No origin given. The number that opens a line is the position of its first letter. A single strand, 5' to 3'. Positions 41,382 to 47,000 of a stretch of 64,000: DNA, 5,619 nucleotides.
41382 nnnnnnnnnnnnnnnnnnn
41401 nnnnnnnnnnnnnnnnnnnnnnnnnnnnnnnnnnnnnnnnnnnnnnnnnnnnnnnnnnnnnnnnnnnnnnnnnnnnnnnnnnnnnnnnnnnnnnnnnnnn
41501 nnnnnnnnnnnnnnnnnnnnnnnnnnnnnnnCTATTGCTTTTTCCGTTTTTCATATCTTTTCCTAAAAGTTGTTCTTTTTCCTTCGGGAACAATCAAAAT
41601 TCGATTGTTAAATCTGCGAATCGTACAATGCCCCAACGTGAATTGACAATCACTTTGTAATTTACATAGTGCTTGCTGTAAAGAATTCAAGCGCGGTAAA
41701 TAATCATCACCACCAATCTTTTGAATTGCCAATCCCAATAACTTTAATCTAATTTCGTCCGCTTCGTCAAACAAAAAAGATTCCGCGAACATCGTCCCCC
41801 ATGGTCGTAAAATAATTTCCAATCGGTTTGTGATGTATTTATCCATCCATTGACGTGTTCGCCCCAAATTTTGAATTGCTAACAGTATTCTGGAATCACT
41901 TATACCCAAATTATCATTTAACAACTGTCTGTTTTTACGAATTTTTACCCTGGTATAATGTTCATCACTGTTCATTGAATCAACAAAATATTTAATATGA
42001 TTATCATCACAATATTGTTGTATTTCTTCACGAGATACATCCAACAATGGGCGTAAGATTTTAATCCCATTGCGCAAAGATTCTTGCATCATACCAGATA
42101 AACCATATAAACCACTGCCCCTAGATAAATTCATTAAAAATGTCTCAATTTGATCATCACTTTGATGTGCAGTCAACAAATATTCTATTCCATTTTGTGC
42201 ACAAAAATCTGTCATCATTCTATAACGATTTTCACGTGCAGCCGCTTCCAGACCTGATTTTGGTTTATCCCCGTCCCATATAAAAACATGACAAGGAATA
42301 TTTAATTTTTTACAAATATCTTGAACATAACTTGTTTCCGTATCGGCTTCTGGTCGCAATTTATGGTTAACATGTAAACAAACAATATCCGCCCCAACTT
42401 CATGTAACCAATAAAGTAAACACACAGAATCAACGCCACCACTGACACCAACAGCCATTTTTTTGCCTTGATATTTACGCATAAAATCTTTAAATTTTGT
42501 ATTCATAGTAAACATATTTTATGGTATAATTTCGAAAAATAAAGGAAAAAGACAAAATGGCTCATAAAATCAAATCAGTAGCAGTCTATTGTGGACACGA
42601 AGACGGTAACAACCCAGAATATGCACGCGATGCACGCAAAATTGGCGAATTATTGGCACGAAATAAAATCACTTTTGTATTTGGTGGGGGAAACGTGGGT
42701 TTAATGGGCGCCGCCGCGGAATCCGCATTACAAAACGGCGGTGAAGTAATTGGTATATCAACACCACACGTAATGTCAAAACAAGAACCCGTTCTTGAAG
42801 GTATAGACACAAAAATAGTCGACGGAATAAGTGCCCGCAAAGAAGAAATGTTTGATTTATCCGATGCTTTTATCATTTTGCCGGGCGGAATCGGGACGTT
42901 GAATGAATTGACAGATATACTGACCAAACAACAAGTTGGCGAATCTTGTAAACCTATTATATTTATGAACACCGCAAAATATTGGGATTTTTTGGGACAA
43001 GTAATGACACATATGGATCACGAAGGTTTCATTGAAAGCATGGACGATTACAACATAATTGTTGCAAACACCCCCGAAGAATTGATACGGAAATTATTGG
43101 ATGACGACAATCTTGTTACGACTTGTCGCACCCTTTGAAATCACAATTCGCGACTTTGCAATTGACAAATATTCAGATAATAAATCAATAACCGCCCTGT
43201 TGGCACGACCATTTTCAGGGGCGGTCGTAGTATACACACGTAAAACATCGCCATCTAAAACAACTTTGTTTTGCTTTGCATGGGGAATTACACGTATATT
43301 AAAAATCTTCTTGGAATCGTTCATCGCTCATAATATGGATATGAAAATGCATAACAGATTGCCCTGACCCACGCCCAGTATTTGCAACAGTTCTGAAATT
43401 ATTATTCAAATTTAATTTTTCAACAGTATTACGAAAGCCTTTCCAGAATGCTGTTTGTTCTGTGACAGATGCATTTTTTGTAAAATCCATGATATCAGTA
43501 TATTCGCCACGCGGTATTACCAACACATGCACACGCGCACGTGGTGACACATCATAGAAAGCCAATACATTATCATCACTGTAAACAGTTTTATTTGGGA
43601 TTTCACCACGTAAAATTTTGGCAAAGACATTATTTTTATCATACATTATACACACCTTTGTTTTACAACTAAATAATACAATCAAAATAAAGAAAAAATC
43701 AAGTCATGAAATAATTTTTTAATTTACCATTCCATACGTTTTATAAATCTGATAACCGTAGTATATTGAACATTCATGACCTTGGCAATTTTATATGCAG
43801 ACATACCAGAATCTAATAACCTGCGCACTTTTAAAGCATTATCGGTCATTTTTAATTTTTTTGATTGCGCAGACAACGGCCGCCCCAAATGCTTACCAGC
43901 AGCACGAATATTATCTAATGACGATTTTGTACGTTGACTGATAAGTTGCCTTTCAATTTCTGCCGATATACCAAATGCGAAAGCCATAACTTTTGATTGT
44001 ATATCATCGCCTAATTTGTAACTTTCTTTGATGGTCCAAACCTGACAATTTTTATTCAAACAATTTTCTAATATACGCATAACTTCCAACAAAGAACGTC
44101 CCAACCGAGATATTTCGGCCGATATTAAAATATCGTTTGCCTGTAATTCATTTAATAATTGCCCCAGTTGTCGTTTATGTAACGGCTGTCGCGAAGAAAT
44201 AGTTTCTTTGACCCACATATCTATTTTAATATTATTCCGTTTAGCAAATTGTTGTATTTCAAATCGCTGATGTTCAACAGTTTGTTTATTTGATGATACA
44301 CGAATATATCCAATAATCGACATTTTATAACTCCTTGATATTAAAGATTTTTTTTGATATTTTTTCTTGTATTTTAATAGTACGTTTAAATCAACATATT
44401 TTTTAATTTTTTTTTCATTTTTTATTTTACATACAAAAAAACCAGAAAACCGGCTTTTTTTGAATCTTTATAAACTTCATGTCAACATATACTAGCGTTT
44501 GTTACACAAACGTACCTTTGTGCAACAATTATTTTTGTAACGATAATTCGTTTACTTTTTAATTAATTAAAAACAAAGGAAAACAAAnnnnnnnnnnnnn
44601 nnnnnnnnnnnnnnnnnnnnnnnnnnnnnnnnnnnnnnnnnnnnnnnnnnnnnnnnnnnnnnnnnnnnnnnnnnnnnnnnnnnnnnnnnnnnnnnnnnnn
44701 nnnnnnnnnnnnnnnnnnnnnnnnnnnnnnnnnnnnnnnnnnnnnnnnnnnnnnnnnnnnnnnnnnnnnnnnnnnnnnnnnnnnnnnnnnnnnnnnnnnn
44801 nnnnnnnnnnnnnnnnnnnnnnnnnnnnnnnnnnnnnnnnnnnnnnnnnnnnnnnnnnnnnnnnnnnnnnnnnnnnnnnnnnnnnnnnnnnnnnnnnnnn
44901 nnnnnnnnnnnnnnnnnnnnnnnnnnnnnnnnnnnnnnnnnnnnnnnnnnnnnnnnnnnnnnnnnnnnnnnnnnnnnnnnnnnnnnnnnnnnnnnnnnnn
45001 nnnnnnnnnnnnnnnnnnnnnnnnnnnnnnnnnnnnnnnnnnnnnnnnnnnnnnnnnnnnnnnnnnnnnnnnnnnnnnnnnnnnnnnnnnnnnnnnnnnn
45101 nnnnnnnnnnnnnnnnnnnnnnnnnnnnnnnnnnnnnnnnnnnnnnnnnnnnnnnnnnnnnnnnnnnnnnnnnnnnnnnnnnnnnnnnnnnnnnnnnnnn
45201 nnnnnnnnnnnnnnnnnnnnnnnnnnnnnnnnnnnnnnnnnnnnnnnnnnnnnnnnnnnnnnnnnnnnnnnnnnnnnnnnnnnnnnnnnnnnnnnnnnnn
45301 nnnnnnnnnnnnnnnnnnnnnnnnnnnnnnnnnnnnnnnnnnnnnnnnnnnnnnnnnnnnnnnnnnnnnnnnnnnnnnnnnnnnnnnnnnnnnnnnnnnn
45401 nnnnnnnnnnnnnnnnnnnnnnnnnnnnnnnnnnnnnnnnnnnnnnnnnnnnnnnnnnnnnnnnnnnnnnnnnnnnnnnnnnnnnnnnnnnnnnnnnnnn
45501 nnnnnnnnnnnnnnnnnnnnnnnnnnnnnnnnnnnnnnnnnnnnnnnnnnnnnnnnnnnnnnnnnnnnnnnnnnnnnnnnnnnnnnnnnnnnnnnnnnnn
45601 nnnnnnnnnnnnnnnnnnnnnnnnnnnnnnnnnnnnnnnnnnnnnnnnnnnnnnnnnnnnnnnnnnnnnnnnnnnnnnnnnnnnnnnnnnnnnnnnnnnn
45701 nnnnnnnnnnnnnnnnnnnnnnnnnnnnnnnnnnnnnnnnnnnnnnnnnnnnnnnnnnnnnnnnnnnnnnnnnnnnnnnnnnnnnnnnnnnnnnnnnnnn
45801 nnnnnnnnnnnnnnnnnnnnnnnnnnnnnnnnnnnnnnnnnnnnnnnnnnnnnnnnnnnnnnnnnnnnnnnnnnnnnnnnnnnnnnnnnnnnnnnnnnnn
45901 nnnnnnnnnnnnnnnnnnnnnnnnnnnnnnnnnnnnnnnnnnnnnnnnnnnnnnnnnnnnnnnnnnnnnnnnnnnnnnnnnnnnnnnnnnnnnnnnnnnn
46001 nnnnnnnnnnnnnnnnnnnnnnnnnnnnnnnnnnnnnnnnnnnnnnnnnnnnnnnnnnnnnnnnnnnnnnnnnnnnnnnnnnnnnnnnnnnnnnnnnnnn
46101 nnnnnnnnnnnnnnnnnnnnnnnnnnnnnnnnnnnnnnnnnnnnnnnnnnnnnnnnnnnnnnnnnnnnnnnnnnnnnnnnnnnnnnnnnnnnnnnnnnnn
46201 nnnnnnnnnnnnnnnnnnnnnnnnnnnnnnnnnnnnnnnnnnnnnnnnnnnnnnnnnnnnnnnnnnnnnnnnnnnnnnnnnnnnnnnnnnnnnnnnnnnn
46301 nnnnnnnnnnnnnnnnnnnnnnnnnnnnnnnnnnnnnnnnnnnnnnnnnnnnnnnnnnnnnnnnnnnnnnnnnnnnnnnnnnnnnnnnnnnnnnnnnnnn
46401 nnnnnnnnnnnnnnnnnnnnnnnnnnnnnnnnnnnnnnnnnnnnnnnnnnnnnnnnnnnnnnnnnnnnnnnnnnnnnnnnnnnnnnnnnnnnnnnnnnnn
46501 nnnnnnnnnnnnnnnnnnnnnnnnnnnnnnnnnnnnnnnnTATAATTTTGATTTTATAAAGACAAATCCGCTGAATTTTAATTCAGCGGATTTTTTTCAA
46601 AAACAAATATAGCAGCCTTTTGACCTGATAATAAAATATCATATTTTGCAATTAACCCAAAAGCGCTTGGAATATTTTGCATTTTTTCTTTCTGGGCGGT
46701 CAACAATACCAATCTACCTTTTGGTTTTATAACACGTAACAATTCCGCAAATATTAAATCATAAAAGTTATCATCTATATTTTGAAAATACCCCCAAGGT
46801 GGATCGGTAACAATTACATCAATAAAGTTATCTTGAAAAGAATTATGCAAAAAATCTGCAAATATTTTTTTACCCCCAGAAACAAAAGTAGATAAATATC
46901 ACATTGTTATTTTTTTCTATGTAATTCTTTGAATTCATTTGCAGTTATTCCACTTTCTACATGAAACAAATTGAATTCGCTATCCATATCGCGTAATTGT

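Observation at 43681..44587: Stand-alone small serine recombinase immediately upstream of, and divergent from, a trimeric autotransporter adhesin gene: possible invertible or phase-variable control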

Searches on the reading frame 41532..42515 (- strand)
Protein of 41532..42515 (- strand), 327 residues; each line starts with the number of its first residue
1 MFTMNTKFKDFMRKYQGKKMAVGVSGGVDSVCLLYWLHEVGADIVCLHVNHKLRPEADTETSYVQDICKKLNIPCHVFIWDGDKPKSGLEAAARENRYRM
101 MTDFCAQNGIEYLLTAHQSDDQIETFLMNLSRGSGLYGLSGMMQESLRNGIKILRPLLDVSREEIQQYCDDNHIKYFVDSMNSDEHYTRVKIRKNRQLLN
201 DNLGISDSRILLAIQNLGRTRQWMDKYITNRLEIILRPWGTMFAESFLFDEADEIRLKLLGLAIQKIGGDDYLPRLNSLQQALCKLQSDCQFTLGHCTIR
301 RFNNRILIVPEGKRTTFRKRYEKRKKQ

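Call 3: search_protein_families(library=pfam, proteins=[window:41532-42515:-])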
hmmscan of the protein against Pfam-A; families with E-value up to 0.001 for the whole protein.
window:41532-42515:- (327 aa): 3 families
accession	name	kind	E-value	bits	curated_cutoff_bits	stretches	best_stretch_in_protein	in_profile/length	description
PF01171.26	ATP_bind_3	-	8e-60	202.1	27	1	20-195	2-182/182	PP-loop family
PF06508.19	QueC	-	2.7e-07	30.7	22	1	22-77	4-57/210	Queuosine biosynthesis protein QueC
PF03054.22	tRNA_Me_trans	-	1.3e-06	28.6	20.6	1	18-79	1-71/202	tRNA methyl transferase HUP domain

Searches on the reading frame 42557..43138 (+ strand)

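Call 3: search_protein_families(library=pfam, proteins=[window:42557-43138:+])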
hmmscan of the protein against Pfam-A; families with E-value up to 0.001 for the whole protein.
window:42557-43138:+ (193 aa): 2 families
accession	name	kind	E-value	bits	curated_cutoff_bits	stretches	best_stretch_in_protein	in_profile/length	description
PF03641.19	Lysine_decarbox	-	1.4e-33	116.3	27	1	50-180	1-131/131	Possible lysine decarboxylase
PF18306.6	LDcluster4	-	9.7e-17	61.4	26.3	1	13-175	8-149/151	SLOG cluster4 family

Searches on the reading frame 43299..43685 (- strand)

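Call 3: search_protein_families(library=pfam, proteins=[window:43299-43685:-])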
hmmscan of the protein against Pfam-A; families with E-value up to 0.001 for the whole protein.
window:43299-43685:- (128 aa): 2 families
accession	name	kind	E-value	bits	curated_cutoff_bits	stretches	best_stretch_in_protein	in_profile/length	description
PF01230.28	HIT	-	1.4e-20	74.2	21.5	1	26-122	1-96/98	HIT domain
PF11969.13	DcpS_C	-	4.4e-16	59.8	24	1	19-121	2-102/114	Scavenger mRNA decapping enzyme C-term binding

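Call 10: search_protein_families(library=ncbifam, proteins=[window:43299-43685:-])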
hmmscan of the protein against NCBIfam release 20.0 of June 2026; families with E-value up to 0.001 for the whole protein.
window:43299-43685:- (128 aa): 3 families
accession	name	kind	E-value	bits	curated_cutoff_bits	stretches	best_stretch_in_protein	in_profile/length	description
NF045834.1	M_plasma_HinT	exception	2.5e-20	73.2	130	1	20-119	1-99/102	histidine triad protein HinT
NF007965.0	PRK10687.1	equivalog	4.9e-16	58.9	206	1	18-121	4-107/119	purine nucleoside phosphoramidase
NF052622.1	ATPAdlTfActino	equivalog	7.4e-05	22.3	290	1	37-119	58-140/176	ATP adenylyltransferase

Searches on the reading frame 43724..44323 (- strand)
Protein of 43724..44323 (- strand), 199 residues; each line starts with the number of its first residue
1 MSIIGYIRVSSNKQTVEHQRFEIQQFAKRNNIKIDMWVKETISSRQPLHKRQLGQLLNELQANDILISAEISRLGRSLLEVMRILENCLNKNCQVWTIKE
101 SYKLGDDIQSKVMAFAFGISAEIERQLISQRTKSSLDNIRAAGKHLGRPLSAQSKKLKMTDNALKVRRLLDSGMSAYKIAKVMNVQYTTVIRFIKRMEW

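Call 3: search_protein_families(library=pfam, proteins=[window:43724-44323:-])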
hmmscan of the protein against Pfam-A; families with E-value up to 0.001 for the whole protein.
window:43724-44323:- (199 aa): 5 families
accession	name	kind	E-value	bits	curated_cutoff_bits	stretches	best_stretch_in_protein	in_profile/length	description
PF00239.26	Resolvase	-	1.4e-31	110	23.3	1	3-144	1-144/145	Resolvase, N terminal domain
PF13936.12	HTH_38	-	9.2e-05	22.5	27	0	167-196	14-43/44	Helix-turn-helix domain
PF13384.12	HTH_23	-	0.00022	21.4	24.6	0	166-196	11-40/50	Homeodomain-like domain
PF02796.21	HTH_7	-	0.00067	20.2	23.8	0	147-190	1-38/45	Helix-turn-helix domain of resolvase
PF13551.12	HTH_29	-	0.00081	19.9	28.1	0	168-198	6-37/64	Winged helix-turn helix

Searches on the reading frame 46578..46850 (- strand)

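Call 3: search_protein_families(library=pfam, proteins=[window:46578-46850:-])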
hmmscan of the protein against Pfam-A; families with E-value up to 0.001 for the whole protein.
window:46578-46850:- (90 aa): 1 family
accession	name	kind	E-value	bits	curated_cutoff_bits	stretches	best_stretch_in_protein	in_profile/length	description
PF01170.24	UPF0020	-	3.9e-05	23.9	22.3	1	9-60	121-175/197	RMKL-like, methyltransferase domain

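Call 10: search_protein_families(library=ncbifam, proteins=[window:46578-46850:-])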
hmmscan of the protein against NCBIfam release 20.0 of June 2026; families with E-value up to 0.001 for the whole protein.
window:46578-46850:- (90 aa): 2 families
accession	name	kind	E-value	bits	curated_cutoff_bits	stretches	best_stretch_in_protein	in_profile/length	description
NF033398.1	rRNA_meth_EmtA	equivalog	3.2e-06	26.8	625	1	5-87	247-334/336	EmtA family 23S rRNA (guanine(2470)) methyltransferase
NF040721.1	Trm14_Arch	equivalog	1.1e-05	24.7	280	1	8-84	288-369/370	tRNA (guanine(6)-N2)-methyltransferase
